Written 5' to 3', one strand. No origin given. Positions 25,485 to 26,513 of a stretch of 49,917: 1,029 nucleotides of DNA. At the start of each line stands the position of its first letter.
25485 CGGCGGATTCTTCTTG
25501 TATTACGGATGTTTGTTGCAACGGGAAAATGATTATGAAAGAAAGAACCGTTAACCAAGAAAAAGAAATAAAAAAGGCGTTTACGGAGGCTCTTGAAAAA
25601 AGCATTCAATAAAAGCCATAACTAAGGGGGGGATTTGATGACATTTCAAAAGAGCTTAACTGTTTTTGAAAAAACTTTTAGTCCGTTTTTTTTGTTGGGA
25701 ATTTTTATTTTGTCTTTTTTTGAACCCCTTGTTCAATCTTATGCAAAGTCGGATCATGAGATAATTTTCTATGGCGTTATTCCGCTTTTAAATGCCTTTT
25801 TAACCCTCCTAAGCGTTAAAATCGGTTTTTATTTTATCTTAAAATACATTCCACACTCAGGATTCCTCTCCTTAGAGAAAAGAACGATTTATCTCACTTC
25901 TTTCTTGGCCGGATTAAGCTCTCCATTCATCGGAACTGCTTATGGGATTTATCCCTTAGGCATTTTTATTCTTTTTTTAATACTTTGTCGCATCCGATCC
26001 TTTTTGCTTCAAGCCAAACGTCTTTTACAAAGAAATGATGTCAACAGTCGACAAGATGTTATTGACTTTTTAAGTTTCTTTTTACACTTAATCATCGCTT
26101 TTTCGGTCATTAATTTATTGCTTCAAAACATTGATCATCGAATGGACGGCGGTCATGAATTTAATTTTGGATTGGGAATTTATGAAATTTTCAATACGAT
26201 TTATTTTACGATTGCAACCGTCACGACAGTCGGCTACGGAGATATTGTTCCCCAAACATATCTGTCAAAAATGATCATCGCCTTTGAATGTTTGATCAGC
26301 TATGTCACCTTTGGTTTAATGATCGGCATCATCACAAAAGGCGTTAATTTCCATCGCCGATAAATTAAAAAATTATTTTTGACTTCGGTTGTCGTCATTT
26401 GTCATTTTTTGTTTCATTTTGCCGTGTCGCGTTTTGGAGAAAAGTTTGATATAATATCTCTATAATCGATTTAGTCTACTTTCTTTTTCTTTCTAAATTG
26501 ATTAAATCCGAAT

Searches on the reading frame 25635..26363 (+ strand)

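Call 25: search_protein_families(library=pfam, proteins=[window:25635-26363:+], max_evalue=0.001)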
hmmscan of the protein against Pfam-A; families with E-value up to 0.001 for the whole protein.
window:25635-26363:+ (242 aa): 2 families
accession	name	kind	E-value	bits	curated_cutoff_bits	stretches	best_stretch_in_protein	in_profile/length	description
PF07885.22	Ion_trans_2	-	3.4e-10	40.1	22.5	1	183-234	23-74/79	Ion channel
PF00520.37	Ion_trans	-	8.3e-07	28.9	25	1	15-236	4-232/241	Ion transport protein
